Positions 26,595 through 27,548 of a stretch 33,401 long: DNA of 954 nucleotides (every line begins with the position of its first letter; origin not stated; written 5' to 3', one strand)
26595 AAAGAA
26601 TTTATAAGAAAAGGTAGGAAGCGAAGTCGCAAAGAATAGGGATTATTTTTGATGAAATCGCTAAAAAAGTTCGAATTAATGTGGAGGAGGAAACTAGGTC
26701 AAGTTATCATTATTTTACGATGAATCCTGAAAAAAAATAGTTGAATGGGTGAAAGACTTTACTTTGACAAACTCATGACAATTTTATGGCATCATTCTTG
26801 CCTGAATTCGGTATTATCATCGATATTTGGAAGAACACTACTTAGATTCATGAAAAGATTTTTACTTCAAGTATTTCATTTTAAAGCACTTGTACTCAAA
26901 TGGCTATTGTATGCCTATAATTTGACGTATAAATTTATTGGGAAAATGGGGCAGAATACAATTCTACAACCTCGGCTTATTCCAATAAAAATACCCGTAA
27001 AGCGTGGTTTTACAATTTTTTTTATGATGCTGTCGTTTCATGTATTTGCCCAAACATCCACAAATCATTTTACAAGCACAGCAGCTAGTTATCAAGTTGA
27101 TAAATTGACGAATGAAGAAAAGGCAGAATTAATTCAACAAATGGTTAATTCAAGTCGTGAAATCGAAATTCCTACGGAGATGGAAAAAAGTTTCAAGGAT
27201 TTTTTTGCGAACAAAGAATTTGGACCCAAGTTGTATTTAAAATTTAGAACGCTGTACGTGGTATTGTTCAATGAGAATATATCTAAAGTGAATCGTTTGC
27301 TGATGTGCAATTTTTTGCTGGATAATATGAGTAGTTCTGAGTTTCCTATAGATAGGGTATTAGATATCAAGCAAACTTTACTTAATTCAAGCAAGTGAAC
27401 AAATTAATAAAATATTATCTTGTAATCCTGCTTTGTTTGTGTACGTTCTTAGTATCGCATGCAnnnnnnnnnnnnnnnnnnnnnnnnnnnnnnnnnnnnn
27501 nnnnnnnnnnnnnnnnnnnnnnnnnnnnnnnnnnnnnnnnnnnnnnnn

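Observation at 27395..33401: Giant (>2002-codon) adhesin ORF missing from the supplied ORF track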

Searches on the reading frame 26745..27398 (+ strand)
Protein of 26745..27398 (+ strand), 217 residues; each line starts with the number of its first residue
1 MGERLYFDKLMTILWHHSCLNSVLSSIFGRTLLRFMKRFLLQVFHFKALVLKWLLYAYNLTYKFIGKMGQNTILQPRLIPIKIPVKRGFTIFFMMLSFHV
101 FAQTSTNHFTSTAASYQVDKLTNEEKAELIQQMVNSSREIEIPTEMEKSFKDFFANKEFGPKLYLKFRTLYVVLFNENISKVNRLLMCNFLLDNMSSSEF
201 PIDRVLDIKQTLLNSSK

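Call 6: search_protein_families(library=pfam, proteins=[window:26745-27398:+], max_evalue=0.001)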
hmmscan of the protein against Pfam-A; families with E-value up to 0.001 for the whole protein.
window:26745-27398:+ (217 aa): 0 families

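Call 8: find_encoding_contigs(protein=window:26745-27398:+, flank=10000, max_places=6)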
Protein window:26745-27398:+ (217 aa): no gene with exactly this product is on record in the collection.

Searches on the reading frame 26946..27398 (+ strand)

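Call 24: search_protein_families(library=pfam, proteins=[window:26946-27398:+], max_evalue=10)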
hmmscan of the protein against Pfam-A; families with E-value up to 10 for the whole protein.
window:26946-27398:+ (150 aa): 1 family
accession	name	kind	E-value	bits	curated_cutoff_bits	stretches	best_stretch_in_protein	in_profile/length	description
PF04433.23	SWIRM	-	0.08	13.6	28.6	1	77-115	8-47/84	SWIRM domain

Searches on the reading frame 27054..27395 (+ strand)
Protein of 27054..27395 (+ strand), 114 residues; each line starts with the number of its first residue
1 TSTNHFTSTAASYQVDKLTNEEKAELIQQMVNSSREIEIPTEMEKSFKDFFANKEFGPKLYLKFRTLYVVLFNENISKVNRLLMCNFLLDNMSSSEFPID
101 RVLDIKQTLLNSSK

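Call 53: find_homologous_proteins(query=A3, max_evalue=0.001)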
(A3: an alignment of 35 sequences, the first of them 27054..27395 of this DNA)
Query A3 (35 sequences) (114 aa, profile of the alignment): 10 proteins with E <= 0.001 among 505 candidates.
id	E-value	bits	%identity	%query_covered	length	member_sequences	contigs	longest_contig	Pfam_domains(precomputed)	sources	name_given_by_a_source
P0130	3.7e-30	123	100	100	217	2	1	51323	-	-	-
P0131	6.4e-22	96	22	90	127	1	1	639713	-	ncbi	ncbi:MAG: hypothetical protein QM687_11095 [Ferruginibacter sp.]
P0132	1.2e-21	95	-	-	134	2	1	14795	-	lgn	-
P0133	2.8e-21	94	21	71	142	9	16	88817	-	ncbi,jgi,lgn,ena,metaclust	jgi:hypothetical protein|metaclust:\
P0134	1.0e-20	92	29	91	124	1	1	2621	-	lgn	-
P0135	1.2e-18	85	24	70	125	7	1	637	-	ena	-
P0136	1.4e-18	85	-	-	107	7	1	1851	-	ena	-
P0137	1.5e-18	85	-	-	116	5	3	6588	-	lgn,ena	-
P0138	1.5e-14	72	24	78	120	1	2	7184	-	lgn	-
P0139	1.0e-13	69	-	-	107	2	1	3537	-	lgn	-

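Call 54: find_encoding_contigs(protein=P0130, flank=10000, max_places=4)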
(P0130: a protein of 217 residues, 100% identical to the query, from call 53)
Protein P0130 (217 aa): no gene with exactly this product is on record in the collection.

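Call 55: list_cluster_members(proteins=[P0130])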
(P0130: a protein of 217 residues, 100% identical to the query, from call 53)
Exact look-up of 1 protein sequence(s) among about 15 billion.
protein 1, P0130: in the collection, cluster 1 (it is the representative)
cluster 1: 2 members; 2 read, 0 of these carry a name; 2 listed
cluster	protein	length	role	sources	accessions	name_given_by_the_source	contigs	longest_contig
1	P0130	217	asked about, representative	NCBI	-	-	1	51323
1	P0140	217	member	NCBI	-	-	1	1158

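Call 63: predict_structure(alignment_id=A4)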
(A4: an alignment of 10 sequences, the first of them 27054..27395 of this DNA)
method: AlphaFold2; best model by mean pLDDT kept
length: 114 residues; sequences in the alignment: 10
mean_pLDDT: 85.2   pTM: 0.74
mean pLDDT of the five models: 85.2, 84.6, 83.9, 83.9, 83.7
residues with pLDDT >= 90: 74; 70-90: 22; 50-70: 8; < 50: 10
segments of 3 or more residues with pLDDT < 50: 1-9
pLDDT, mean of each block of 10 residues (from residue 1): 46 67 92 92 92 87 93 93 94 91 94 74
secondary structure, 60 per line:
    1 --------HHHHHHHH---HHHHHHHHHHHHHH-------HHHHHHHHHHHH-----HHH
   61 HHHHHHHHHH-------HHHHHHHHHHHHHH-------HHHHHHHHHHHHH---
elements in order: H9-16 H20-33 H41-52 H58-70 H78-91 H99-111

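Call 65: fold_search(model_id=the predicted structure, library=pdb)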
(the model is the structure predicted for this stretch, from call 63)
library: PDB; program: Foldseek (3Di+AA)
matches with E <= 10: 77; with E <= 0.001: 0
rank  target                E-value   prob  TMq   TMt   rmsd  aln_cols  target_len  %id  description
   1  3fdm_A                9.1e-01  0.09  0.22  0.19  11.6       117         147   17  alpha/beta foldamer in complex with Bcl-xL (released 2009-03-10)
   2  5vax_B                1.8e+00  0.06  0.22  0.18  12.5       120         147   12  Bcl-2 complex with Beclin 1 BH3 domain (released 2018-04-04)
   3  4z9v_B                2.0e+00  0.06  0.21  0.18  11.7       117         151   14  TCTP contains a BH3-like domain, which instead of inhibiting, activates Bcl-xL (released 2016-02-10)
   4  9lgu_A                2.3e+00  0.05  0.20  0.18  12.3       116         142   11  Crystal structure of Bcl-xL in complex with stapled HRK peptide (released 2025-08-06)
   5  4lvt_A                2.6e+00  0.06  0.23  0.20  11.5       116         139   14  Bcl_2-Navitoclax (ABT-263) Complex (released 2013-08-14)
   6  2rld_C                3.1e+00  0.04  0.18  0.18  12.5       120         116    7  CRYSTAL STRUCTURE OF A PROTEIN WITH UNKNOWN FUNCTION FROM S23 RIBOSOMAL PROTEIN FAMILY (BT_0352) FROM BACTEROIDES THET (released 2007-10-30)
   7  2ld7_MODEL_1_B        3.2e+00  0.14  0.31  0.39   5.2        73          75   19  Solution structure of the mSin3A PAH3-SAP30 SID complex (released 2011-06-15)
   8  2qzg_A                3.4e+00  0.10  0.27  0.35  13.5       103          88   13  Crystal structure of unknown function protein MMP1188 (released 2007-09-04)
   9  1oof_A                3.4e+00  0.08  0.26  0.25  12.3       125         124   13  Complex of Drosophila odorant binding protein LUSH with ethanol (released 2003-09-02)
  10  5woz_MODEL_1_A        3.4e+00  0.06  0.26  0.23  14.1       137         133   12  NMR solution structure of Rtt103 (RTT) protein using two 4D-spectra (released 2018-02-07)
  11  9x6q_B                3.4e+00  0.04  0.22  0.06  15.5       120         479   10  Crystal structure of the Songling virus nucleoprotein (released 2025-11-19)
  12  2hsb                  3.6e+00  0.04  0.23  0.21   9.3       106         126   12  Crystal structure of a hepn domain containing protein (af_0298) from archaeoglobus fulgidus at 1.95 A resolution (released 2006-08-15)
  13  5ltw_B                3.6e+00  0.03  0.21  0.13  12.8       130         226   15  Complex of human 14-3-3 sigma CLU1 mutant with phosphorylated heat shock protein B6 (released 2017-02-01)
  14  3thg                  3.8e+00  0.06  0.26  0.29  17.6       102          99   14  Crystal structure of the creosote Rubisco activase C-domain (released 2011-08-31)
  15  2q00_B                3.8e+00  0.05  0.20  0.19  11.8       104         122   14  Crystal structure of the P95883_SULSO protein from Sulfolobus solfataricus. NESG target SsR10. (released 2007-05-29)
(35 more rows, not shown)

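Call 83: search_protein_representatives(alignment_id=A4)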
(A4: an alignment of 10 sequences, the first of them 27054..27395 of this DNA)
Query: 10 sequences, 124 profile positions. Proteins with E-value up to 0.001 (for the whole library): 131; up to 1e-10: 48; up to 1e-30: 4. The best 131 are listed.
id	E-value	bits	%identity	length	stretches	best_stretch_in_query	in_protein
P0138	5.8e-38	145.7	-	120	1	6-122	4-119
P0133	2.6e-33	130.7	-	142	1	1-123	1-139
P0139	3.3e-32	127.1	-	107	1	15-123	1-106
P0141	1.9e-31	124.7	-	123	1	1-123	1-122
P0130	2.3e-29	118.0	-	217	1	10-123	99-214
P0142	1.1e-28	115.8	-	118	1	6-120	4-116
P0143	9.0e-28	112.8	-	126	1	8-122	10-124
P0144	2.9e-27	111.1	-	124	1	4-123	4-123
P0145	8.5e-25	103.2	-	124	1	1-118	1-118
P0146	2.6e-23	98.4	-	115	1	10-122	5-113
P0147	3.9e-23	97.8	-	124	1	11-114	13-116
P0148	2.0e-21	92.3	-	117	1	14-123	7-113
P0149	4.7e-21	91.1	-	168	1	10-123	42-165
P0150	1.6e-20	89.4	-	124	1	9-114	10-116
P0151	2.9e-18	82.1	-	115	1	12-122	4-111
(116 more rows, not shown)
